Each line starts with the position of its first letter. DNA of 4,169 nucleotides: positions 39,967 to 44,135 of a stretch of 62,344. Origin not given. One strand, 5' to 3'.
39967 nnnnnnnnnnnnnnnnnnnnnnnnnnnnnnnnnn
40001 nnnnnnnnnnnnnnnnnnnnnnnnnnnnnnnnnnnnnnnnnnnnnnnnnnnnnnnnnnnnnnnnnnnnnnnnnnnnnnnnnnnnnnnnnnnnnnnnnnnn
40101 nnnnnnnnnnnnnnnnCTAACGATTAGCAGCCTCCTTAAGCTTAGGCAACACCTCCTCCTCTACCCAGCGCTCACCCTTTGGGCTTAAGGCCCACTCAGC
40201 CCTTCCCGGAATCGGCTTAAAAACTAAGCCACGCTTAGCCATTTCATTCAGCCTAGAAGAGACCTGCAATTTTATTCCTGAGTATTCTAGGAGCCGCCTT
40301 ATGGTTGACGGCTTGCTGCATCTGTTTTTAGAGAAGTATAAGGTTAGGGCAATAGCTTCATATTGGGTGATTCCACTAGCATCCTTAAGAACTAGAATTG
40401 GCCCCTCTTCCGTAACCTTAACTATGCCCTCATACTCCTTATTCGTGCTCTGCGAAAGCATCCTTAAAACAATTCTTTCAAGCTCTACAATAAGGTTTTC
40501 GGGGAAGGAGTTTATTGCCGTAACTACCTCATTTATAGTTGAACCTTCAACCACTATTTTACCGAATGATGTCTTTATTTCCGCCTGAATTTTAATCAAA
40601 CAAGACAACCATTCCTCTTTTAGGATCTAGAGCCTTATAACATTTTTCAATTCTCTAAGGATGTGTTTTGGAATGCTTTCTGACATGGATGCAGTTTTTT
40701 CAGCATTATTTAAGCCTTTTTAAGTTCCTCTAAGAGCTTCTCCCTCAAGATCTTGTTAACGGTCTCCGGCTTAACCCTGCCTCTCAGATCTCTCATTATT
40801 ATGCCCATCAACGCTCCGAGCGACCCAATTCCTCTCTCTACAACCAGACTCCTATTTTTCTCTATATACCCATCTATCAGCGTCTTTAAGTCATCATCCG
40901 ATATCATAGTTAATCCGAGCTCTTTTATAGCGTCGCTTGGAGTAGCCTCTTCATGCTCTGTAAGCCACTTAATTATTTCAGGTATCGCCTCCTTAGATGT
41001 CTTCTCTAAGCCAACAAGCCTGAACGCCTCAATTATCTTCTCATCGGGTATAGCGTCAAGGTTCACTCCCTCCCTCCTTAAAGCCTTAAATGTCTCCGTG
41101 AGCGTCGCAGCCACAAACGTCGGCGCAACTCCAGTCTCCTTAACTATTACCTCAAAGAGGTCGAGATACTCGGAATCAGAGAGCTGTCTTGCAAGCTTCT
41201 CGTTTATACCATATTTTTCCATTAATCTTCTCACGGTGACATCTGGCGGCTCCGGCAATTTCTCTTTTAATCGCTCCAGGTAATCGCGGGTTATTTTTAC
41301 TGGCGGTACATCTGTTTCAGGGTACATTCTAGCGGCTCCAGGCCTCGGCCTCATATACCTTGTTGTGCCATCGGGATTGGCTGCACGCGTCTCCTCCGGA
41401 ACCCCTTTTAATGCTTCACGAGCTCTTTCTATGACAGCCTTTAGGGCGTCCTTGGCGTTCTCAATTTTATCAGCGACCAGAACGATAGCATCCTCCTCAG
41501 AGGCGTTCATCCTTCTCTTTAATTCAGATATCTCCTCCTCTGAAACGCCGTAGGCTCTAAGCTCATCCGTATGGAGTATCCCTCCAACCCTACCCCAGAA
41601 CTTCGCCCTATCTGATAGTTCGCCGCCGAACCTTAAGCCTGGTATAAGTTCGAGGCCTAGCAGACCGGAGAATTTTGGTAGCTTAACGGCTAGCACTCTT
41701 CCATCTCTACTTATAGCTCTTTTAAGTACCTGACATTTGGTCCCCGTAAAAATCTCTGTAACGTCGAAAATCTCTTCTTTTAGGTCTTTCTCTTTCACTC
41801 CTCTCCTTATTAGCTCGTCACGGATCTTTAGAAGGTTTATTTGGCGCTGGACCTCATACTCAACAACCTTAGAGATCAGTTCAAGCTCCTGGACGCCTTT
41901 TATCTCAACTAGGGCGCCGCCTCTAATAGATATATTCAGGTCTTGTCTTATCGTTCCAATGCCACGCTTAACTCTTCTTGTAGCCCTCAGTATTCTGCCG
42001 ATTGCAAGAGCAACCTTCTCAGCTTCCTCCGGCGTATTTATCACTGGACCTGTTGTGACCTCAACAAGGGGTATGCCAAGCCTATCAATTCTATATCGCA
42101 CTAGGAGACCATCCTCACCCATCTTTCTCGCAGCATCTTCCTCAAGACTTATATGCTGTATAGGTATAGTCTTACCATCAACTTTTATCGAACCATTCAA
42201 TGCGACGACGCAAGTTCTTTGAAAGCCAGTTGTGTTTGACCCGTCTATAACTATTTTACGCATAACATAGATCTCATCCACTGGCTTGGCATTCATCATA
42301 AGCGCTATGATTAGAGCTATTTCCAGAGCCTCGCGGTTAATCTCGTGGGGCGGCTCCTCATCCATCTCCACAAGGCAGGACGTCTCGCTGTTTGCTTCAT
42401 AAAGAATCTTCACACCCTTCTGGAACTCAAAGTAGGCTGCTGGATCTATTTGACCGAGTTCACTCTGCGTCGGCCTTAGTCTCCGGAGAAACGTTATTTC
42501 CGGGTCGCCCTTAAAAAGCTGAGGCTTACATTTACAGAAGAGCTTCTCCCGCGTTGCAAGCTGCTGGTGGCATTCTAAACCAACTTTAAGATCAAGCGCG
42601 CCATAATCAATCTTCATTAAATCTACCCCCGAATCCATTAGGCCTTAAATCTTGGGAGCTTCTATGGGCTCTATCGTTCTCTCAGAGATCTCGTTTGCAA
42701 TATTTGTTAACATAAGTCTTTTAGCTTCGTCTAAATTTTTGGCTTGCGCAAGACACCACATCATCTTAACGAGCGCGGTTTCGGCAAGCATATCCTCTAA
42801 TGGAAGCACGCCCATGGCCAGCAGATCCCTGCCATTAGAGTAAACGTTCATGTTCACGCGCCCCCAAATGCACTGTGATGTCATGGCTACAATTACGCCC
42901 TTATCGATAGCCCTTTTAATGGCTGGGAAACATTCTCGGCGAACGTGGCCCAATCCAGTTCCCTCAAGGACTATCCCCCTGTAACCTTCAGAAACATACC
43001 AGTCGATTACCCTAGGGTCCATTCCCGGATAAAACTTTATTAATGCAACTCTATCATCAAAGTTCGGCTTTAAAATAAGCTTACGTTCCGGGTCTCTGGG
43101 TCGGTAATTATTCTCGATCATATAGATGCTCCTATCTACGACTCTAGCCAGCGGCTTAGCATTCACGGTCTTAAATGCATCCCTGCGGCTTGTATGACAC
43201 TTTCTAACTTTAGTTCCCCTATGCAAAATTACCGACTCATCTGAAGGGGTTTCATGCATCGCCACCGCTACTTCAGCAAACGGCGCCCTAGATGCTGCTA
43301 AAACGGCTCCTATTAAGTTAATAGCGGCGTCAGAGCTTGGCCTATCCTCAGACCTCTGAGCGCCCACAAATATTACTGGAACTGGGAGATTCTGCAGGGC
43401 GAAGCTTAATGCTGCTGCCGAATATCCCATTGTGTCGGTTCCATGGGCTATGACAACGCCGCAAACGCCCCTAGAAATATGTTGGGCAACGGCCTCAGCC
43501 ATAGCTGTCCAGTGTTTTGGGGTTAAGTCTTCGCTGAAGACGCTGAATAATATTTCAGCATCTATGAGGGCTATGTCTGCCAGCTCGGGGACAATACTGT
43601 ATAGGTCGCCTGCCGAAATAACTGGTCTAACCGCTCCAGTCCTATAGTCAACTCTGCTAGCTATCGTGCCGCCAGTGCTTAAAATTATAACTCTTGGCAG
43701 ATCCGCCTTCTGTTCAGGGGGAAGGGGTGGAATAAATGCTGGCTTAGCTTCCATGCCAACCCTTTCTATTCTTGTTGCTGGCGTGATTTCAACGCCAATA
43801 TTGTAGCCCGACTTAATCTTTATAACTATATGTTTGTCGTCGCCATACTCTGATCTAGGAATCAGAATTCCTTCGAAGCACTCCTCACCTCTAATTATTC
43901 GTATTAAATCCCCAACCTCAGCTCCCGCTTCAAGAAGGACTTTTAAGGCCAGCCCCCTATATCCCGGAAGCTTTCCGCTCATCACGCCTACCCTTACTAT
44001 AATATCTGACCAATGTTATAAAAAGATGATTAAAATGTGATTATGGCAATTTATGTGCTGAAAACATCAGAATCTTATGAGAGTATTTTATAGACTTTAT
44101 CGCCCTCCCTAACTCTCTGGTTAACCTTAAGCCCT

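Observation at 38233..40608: Compact four-gene cluster of mutually related, uncharacterised winged-helix proteins inserted between housekeeping genes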

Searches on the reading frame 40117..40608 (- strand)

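Call 3: search_protein_families(library=pfam, proteins=[window:40117-40608:-], max_evalue=1)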
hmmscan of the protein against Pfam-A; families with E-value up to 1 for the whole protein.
window:40117-40608:- (163 aa): 1 family
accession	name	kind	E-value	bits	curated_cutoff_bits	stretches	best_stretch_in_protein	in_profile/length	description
PF18691.7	Cdc13_OB2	-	0.051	14.1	25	1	4-50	55-96/111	Cell division control protein 13, OB2 domain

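Call 4: search_protein_families(library=ncbifam, proteins=[window:40117-40608:-], max_evalue=1)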
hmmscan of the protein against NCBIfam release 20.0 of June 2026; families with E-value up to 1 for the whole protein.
window:40117-40608:- (163 aa): 2 families
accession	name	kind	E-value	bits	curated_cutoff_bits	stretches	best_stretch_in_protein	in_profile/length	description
TIGR00327.1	secE_euk_arch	equivalog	0.082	12.7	36.2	1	41-73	11-42/61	protein translocase SEC61 complex subunit gamma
NF010490.0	PRK13912.1-1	equivalog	0.11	12.6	211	1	84-123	68-107/159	nuclease NucT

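Call 44: search_protein_families(library=padloc, proteins=[window:40117-40608:-], max_evalue=0.1)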
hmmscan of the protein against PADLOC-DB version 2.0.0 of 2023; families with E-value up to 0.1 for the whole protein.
window:40117-40608:- (163 aa): 0 families

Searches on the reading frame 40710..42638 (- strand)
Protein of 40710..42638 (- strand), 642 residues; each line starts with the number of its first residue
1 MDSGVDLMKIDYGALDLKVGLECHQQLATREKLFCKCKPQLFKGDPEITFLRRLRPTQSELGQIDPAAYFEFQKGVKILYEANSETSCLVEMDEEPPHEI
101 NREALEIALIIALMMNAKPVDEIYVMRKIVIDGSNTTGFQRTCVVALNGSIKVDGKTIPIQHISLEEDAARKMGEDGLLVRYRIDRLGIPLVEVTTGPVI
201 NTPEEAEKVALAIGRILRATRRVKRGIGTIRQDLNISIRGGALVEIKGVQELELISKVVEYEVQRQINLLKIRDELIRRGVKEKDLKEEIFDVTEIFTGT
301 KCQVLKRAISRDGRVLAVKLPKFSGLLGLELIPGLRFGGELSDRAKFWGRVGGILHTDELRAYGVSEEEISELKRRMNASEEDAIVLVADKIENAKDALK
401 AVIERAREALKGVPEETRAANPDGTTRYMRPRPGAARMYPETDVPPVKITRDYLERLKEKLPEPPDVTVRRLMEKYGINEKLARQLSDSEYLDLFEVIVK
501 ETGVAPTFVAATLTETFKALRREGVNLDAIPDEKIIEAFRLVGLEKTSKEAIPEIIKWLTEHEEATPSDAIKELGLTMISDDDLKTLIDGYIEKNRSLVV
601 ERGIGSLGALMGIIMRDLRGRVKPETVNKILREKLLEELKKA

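Call 65: search_protein_families(library=pfam, proteins=[window:40710-42638:-], max_evalue=0.01)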
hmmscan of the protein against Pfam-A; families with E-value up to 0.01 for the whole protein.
window:40710-42638:- (642 aa): 3 families
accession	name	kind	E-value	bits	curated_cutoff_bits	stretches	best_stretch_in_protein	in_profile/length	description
PF02934.20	GatB_N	-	8.4e-61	206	23.4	1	18-455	2-277/277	GatB/GatE catalytic domain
PF02637.23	GatB_Yqey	-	1.6e-24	86.9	27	1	493-635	1-148/148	GatB domain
PF02938.19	GAD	-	1.7e-18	67.1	23.4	1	306-399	2-95/95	GAD domain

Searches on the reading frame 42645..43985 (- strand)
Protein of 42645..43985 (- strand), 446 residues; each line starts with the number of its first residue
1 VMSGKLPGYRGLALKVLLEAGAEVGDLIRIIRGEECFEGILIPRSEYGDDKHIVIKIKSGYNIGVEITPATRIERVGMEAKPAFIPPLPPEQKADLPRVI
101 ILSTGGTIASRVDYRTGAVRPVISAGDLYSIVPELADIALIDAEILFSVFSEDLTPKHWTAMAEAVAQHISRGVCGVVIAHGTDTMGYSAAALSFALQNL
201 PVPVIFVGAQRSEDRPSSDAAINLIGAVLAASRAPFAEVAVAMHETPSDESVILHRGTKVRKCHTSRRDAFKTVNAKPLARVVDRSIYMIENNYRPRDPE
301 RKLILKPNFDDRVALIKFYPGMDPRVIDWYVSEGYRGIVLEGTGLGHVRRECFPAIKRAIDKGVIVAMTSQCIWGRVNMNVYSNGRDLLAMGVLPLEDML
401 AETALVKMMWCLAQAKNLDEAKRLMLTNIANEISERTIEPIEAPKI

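Call 65: search_protein_families(library=pfam, proteins=[window:42645-43985:-], max_evalue=0.01)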
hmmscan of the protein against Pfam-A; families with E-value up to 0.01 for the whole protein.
window:42645-43985:- (446 aa): 3 families
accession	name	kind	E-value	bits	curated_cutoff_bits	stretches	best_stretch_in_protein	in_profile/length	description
PF00710.25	Asparaginase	-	2.4e-61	207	22.5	1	98-291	1-189/193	Asparaginase, N-terminal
PF17763.6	Asparaginase_C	-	1.1e-35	122.4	34.6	1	312-425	1-114/114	Glutaminase/Asparaginase C-terminal domain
PF18195.6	GatD_N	-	8e-18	64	25.7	1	22-74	1-52/54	GatD N-terminal domain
